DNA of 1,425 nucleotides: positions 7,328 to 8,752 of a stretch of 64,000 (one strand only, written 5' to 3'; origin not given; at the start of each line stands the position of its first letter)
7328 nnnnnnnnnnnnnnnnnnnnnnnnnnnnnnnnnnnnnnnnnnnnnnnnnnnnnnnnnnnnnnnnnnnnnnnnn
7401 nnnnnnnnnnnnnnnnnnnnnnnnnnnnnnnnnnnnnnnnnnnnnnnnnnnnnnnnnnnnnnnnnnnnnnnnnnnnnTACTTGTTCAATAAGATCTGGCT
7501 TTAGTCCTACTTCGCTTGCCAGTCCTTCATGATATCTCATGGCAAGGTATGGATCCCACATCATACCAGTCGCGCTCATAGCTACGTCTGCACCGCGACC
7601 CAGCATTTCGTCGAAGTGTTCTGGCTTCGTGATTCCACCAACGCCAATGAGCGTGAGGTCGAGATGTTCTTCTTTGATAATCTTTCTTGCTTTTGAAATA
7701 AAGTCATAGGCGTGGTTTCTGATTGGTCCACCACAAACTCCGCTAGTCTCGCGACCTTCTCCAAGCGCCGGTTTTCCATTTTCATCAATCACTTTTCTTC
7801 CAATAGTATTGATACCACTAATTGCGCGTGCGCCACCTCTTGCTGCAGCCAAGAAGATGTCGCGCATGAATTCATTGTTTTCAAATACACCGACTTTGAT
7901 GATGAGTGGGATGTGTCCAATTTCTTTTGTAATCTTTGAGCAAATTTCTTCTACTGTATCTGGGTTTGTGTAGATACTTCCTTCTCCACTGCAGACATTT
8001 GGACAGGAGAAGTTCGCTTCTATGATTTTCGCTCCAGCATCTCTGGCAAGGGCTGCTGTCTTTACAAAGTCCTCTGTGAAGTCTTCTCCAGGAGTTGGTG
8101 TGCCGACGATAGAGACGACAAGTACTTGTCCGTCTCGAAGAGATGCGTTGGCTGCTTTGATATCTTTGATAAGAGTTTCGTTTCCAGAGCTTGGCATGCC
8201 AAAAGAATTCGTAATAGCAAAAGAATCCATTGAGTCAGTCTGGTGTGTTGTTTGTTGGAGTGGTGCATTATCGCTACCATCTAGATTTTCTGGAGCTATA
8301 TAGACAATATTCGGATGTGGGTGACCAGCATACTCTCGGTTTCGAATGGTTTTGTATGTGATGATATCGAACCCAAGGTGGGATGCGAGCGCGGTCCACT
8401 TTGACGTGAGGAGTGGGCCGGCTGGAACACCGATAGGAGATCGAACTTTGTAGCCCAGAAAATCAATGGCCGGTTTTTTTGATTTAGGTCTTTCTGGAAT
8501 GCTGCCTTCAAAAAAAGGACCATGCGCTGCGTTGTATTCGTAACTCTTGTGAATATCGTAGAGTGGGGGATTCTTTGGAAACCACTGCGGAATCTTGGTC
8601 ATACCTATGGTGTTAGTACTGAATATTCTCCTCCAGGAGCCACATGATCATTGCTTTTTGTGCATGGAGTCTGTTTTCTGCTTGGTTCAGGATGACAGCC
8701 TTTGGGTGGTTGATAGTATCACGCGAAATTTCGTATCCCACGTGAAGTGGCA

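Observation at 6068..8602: Tri-functional PyrD-PyrE-PyrF fusion protein (844 aa)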

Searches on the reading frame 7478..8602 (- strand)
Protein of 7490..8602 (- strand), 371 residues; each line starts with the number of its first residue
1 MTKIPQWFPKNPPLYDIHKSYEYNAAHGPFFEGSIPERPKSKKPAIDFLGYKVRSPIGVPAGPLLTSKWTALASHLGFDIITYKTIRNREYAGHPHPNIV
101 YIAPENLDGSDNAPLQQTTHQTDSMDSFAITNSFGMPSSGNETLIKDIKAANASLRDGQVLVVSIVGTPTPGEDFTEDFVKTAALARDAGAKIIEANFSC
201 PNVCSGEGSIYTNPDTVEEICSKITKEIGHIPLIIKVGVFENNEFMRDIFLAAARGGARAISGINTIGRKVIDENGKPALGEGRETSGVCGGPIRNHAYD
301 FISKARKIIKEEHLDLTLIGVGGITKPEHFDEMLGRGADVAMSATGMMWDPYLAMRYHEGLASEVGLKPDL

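Call 8: search_solved_structures(query=window:7490-8602:-, max_evalue=0.001, show_alignments=3)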
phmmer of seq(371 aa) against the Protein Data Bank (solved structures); distinct sequences matched with E-value up to 0.001: 7.
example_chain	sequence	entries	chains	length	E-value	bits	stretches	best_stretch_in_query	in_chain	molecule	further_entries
5ue9_A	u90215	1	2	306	8.4e-13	51.3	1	132-361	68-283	Dihydroorotate dehydrogenase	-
5ksw_A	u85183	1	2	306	1.3e-12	50.7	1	176-361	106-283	Dihydroorotate dehydrogenase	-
1ep1_A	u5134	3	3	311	9.2e-11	44.6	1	176-356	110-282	DIHYDROOROTATE DEHYDROGENASE B (PYRD SUBUNIT)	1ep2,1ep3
7ut5_A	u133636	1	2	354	3.4e-06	29.6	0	128-349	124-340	Dihydroorotate dehydrogenase (quinone)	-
1gt8_A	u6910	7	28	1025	8e-06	28.4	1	178-349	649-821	DIHYDROPYRIMIDINE DEHYDROGENASE | Dihydropyrimidine dehydrogenase [NADP(+)]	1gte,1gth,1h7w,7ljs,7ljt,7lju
4ori_A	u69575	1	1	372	0.00081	21.8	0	46-349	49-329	Dihydroorotate dehydrogenase (quinone), mitochondrial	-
1uum_A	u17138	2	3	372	0.00081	21.8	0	46-349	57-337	DIHYDROOROTATE DEHYDROGENASE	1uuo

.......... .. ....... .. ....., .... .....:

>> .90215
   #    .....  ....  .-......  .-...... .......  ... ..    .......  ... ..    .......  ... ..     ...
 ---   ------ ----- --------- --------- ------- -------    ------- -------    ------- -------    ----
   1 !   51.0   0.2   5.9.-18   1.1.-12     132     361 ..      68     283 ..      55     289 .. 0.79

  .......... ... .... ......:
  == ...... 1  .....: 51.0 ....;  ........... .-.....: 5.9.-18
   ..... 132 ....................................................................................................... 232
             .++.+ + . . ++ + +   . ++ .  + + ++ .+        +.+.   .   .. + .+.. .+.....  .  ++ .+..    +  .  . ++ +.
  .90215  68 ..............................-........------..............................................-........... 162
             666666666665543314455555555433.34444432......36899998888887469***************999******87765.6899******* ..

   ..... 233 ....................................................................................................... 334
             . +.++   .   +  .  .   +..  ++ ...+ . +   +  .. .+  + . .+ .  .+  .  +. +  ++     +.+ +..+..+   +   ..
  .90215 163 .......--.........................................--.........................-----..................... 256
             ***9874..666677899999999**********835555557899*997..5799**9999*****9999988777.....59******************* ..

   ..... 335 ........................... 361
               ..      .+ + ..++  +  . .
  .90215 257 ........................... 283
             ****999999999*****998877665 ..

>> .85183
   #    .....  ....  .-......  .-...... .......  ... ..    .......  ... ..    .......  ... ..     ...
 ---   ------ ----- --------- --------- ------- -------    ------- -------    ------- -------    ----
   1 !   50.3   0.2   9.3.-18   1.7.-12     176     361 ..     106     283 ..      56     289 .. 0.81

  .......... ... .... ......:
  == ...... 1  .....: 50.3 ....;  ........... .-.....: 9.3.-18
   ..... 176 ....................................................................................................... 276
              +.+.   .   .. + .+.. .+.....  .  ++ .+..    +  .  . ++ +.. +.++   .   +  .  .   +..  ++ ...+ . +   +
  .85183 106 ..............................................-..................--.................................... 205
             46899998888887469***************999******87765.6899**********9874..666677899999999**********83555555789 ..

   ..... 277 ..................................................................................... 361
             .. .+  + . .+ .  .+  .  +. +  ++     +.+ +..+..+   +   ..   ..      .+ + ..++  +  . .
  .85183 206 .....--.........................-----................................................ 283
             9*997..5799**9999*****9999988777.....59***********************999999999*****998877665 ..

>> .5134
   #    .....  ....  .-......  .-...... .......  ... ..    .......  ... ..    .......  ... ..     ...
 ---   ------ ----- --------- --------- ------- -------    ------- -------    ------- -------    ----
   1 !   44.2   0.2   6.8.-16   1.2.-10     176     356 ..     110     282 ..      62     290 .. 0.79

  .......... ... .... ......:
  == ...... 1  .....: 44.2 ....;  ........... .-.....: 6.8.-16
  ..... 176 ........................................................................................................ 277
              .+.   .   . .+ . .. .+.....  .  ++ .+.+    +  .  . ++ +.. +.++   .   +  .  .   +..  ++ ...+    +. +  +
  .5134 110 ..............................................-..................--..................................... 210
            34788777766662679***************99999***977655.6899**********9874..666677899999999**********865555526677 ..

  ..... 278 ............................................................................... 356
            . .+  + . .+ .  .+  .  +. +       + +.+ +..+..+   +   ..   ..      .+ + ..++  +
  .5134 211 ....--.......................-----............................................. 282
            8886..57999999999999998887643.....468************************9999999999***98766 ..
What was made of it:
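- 8477..8602 (-): Family-specific N-terminal extension, aa 1-42 (W7, Y15-D16, Y21, N24, G28-P29-F30-F31, R38 conserved). Role unknown. Absent from canonical class 1 enzymes in the PDB alignments (call 8).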

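Call 10: find_homologous_proteins(query=window:7511-8602:-, max_evalue=0.00001)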
Query seq(364 aa) (364 aa): 1707 proteins with E <= 0.00001 among 8000 candidates; the best 120 are listed.
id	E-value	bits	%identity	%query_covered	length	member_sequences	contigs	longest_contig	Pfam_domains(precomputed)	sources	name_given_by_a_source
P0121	4.9e-143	495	61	98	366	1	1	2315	PF01180.28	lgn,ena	-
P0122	5.8e-138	478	60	99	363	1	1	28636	PF01180.28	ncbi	-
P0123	2.0e-136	473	59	98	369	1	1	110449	PF01180.28,PF01207.24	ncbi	-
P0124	6.3e-136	471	60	97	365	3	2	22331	PF01180.28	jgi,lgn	jgi:dihydroorotate dehydrogenase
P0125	3.5e-135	469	58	98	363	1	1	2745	PF01180.28,PF01207.24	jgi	jgi:dihydroorotate dehydrogenase (NAD+) catalytic subunit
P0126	1.1e-134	467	58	98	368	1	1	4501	PF01180.28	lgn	-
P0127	1.4e-134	467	57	98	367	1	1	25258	PF01180.28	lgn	-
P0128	3.8e-134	465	58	99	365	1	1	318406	PF01180.28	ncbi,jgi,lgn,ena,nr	ncbi:dihydroorotate dehydrogenase [Patescibacteria group bacterium]|nr:dihydroorotate dehydrogenase 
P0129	5.1e-134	465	59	98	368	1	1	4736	PF01180.28,PF01207.24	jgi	jgi:dihydroorotate dehydrogenase (NAD+) catalytic subunit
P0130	1.4e-133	464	58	98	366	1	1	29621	PF01180.28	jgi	-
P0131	1.7e-133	463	59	98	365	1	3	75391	PF01180.28,PF01207.24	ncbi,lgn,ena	-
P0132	3.4e-133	462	58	98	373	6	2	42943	PF01180.28,PF01207.24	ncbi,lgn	-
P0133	2.3e-132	460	58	97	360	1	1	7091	PF01180.28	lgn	-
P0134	4.7e-132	459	57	98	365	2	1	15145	PF01180.28,PF01207.24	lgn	-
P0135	6.1e-132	458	58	98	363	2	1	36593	PF01180.28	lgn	-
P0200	5.5e-127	442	59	95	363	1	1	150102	PF01180.28,PF01207.24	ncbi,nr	ncbi:MAG: dihydroorotate dehydrogenase [Candidatus Magasanikbacteria bacterium]|nr:dihydroorotate de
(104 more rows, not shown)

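Call 16: find_encoding_contigs(protein=P0200, flank=8000, max_places=3)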
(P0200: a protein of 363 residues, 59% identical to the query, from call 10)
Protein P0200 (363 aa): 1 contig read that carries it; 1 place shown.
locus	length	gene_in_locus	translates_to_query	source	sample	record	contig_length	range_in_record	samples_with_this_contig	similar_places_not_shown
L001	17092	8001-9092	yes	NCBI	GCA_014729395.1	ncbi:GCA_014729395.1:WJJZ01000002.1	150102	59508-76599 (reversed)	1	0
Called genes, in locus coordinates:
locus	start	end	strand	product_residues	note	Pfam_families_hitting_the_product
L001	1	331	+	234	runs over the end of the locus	PF02223:Thymidylate_kin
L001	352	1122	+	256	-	PF06790:UPF0259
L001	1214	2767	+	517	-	PF02934:GatB_N, PF02637:GatB_Yqey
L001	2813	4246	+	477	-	PF00478:IMPDH, PF00571:CBS, PF01070:FMN_dh, PF03060:NMO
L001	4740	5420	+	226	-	-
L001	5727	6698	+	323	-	PF01979:Amidohydro_1, PF07969:Amidohydro_3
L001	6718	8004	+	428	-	PF00206:Lyase_1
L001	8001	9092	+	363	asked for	PF01180:DHO_dh, PF01207:Dus (faint)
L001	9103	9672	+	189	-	PF18306:LDcluster4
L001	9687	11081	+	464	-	PF00156:Pribosyltran, PF00215:OMPdecase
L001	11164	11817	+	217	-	-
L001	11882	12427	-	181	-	-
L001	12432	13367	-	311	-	PF01745:IPT (faint), PF01715:IPPT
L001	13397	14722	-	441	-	PF00919:UPF0004, PF04055:Radical_SAM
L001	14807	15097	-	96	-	-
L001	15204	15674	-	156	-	-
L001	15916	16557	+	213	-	-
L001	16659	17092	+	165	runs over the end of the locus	-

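Call 19: search_protein_families(library=pfam, proteins=[L001:6718-8004:+, L001:5727-6698:+, L001:9103-9672:+, L001:4740-5420:+], max_evalue=0.001)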
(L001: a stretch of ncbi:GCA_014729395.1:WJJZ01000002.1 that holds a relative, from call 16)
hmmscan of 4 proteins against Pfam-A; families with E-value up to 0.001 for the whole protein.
L001:6718-8004:+ (428 aa): 2 families
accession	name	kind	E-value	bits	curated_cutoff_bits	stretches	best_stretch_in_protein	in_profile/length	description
PF00206.25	Lyase_1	-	1.1e-54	186.4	27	1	26-303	19-312/312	Lyase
PF19753.4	DUF6240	-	0.00085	19.2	26.6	0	52-167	23-125/276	Family of unknown function (DUF6240)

L001:5727-6698:+ (323 aa): 2 families
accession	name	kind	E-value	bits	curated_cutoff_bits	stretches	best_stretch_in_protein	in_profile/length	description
PF01979.26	Amidohydro_1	-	1.1e-13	51.6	25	1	19-322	5-300/345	Amidohydrolase family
PF07969.17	Amidohydro_3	-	1e-09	38.8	29.7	1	60-318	153-422/472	Amidohydrolase family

L001:9103-9672:+ (189 aa): 1 family
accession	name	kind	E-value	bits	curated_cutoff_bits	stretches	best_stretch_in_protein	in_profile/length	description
PF18306.6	LDcluster4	-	9.5e-20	71.2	26.3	1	3-175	2-148/151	SLOG cluster4 family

L001:4740-5420:+ (226 aa): 0 families

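Call 20: search_protein_families(library=ncbifam, proteins=[L001:6718-8004:+, L001:5727-6698:+], max_evalue=0.001)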
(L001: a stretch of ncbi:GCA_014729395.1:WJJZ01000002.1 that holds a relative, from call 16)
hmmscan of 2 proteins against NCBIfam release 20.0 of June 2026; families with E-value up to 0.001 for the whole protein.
L001:6718-8004:+ (428 aa): 18 families
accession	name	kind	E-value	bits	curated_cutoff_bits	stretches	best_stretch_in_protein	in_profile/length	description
TIGR00838.1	argH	equivalog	4.6e-95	319.3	279.5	1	11-395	9-392/455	argininosuccinate lyase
NF008964.0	PRK12308.1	equivalog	2.4e-73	247.5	657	1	25-408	23-405/624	argininosuccinate lyase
NF005000.0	PRK06389.1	equivalog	4.2e-48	164.5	388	1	3-402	2-395/434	argininosuccinate lyase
NF002563.0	PRK02186.1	subfamily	2.1e-47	161.9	625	1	8-395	413-803/890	argininosuccinate lyase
NF005218.0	PRK06705.1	equivalog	5.1e-30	104.7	883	1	40-358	46-364/502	argininosuccinate lyase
NF052535.1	CoM_syn_XcbC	exception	1.6e-27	96.5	575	1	38-398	42-399/495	2-phosphosulfolactate phosphatase XcbC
TIGR00928.1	purB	equivalog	1.9e-19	69.8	326.2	1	40-395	28-387/436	adenylosuccinate lyase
NF006500.1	PRK08937.2-4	subfamily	1.1e-14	54.1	626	1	35-324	34-319/448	adenylosuccinate lyase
NF008909.0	PRK12273.1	subfamily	5.8e-14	51.8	510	1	103-309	136-350/474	aspartate ammonia-lyase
TIGR02426.1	protocat_pcaB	equivalog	1.2e-13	50.7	355.75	1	35-294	26-281/338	3-carboxy-cis,cis-muconate cycloisomerase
NF052536.2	CoM_syn_XcbD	exception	9.3e-12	44.4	600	1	116-326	113-321/443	3-sulfopropionylcysteine synthase XcbD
TIGR00839.1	aspA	equivalog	2.9e-09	36.4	681.2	1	103-303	131-339/468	aspartate ammonia-lyase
NF006554.0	PRK09053.1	equivalog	8e-09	34.8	595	1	102-288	101-288/453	3-carboxy-cis,cis-muconate cycloisomerase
NF006764.0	PRK09285.1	equivalog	1.6e-08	33.4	446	1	87-391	94-407/456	adenylosuccinate lyase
NF052556.1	NtrsucLyaStm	equivalog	5.6e-06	25.5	650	0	103-201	111-209/466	nitrosuccinate lyase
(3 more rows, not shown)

L001:5727-6698:+ (323 aa): 7 families
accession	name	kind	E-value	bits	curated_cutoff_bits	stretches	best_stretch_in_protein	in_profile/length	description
NF005365.0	PRK06886.1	equivalog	1.8e-110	369.1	340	1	5-322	8-324/327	hypothetical protein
NF005748.0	PRK07572.1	subfamily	7.6e-29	101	438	1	19-291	52-325/426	cytosine deaminase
NF005759.0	PRK07583.1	equivalog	1.7e-28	99.5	403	1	19-307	76-360/438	cytosine deaminase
NF004636.0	PRK05985.1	subfamily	5.2e-27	94.7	408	1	19-308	53-330/398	amidohydrolase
NF005312.0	PRK06846.1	subfamily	7.1e-26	91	447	1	20-308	70-346/412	amidohydrolase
NF006685.0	PRK09230.1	subfamily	8.4e-25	87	483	1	20-322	57-363/426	cytosine deaminase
NF005552.0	PRK07213.1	equivalog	6e-07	28.7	294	1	20-321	52-331/382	chlorohydrolase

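Call 28: search_solved_structures(query=A1, max_evalue=0.001, show_alignments=0)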
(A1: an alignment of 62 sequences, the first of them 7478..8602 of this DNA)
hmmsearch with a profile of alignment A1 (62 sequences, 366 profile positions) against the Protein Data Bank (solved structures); distinct sequences matched with E-value up to 0.001: 16.
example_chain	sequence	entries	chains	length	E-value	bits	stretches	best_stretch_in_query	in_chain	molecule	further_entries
5ue9_A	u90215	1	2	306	6.7e-15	58.1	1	180-359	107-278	Dihydroorotate dehydrogenase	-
5ksw_A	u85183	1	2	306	6.8e-15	58.1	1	180-359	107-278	Dihydroorotate dehydrogenase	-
1ep1_A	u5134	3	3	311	2.7e-14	56.1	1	180-358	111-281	DIHYDROOROTATE DEHYDROGENASE B (PYRD SUBUNIT)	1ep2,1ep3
1gt8_A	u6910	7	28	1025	4.7e-12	48.7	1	179-345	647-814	DIHYDROPYRIMIDINE DEHYDROGENASE | Dihydropyrimidine dehydrogenase [NADP(+)]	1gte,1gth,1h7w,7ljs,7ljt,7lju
1h7x_A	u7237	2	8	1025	2.2e-10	43.2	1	179-345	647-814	DIHYDROPYRIMIDINE DEHYDROGENASE | Dihydropyrimidine dehydrogenase [NADP(+)]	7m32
7m31_A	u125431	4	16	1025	2.5e-10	43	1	179-345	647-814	Dihydropyrimidine dehydrogenase [NADP(+)]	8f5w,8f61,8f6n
3oix_A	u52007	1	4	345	9.5e-08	34.5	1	128-345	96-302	Putative dihydroorotate dehydrogenase; dihydroorotate oxidase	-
6ei9_A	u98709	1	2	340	1.3e-06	30.8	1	181-264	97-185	tRNA-dihydrouridine synthase B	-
1jub_A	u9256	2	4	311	1.5e-05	27.3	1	130-343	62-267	dihydroorotate dehydrogenase A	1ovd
1jqx_A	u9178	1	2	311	3.1e-05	26.3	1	130-343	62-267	dihydroorotate dehydrogenase A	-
1dor_A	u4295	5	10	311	3.1e-05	26.3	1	130-343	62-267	DIHYDROOROTATE DEHYDROGENASE A | DIHYDROOROTATE DEHYDROGENASE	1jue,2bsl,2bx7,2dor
1jrb_A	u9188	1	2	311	3.1e-05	26.3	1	130-343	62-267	dihydroorotate dehydrogenase A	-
1jqv_A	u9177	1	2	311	4.2e-05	25.8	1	130-343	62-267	Dihydroorotate dehydrogenase A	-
1jrc_A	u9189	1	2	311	0.00024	23.3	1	135-343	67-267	dihydroorotate dehydrogenase A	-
4wzh_A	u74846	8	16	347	0.0004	22.6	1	131-347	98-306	Dihydroorotate dehydrogenase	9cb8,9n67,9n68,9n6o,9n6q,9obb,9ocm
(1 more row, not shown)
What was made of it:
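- On DHODH class 1A: The family profile scores 27 bits to DHODA 1jub (26.3 to 1dor) (call 28).
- Closest known: Class 1B DHODH. Same: Best sequence match among solved structures (51-58 bits; calls 8, 28), with a Cys base.
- By sequence the DHODH family is nearest to class 1B and DPD (58 and 49 bits, against 27 for class 1A; call 28). The family profile scores best against class 1B PyrD (58 bits) and DPD (49 bits), both of which work with Fe-S partners (call 28).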

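Call 31: predict_structure(alignment_id=A1)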
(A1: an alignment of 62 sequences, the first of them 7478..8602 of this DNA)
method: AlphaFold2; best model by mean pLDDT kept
length: 375 residues; sequences in the alignment: 62
mean_pLDDT: 91.4   pTM: 0.91
mean pLDDT of the five models: 91.4, 91.3, 91.2, 90.9, 90.8
residues with pLDDT >= 90: 304; 70-90: 45; 50-70: 10; < 50: 16
segments of 3 or more residues with pLDDT < 50: 202-207, 366-375
pLDDT, mean of each block of 10 residues (from residue 1): 87 95 95 92 94 98 95 98 97 93 80 90 93 93 98 98 94 93 98 93 49 92 98 95 96 99 91 95 89 94 98 98 96 98 94 95 56 38
secondary structure, 60 per line:
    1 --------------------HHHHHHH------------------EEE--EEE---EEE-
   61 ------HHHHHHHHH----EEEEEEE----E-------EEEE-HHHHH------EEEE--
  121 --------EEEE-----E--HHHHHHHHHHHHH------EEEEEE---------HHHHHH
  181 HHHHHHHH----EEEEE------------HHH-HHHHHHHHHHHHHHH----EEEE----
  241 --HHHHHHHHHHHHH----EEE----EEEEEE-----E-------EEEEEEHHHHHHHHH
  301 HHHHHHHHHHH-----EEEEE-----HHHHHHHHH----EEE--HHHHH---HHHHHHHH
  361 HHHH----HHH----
elements in order: H21-27 E46-48 E51-53 E57-59 H67-75 E80-86 E99-102 H104-108 E115-118 E129-132 H141-153 E160-165 H175-188 E193-197 H214-228 E233-236 H243-255 E260-262 E267-272 E286-291 H292-311 E317-321 H327-335 E340-342 H345-349 H353-364
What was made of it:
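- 7511..8602 (-): DHODH domain, aa 1-364. FMN TIM barrel with Lys84, Asn132, Asn197, Cys200 (codon 8003..8005), Asn202, Lys236 and Asn265. Belongs to the chlamydial/amoebozoan pyrD family. AF2 pLDDT 91.4, pTM 0.91 (call 31).
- On DHODH/DPD FMN-barrel superfamily: AF2 pLDDT 91.4 (call 31).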
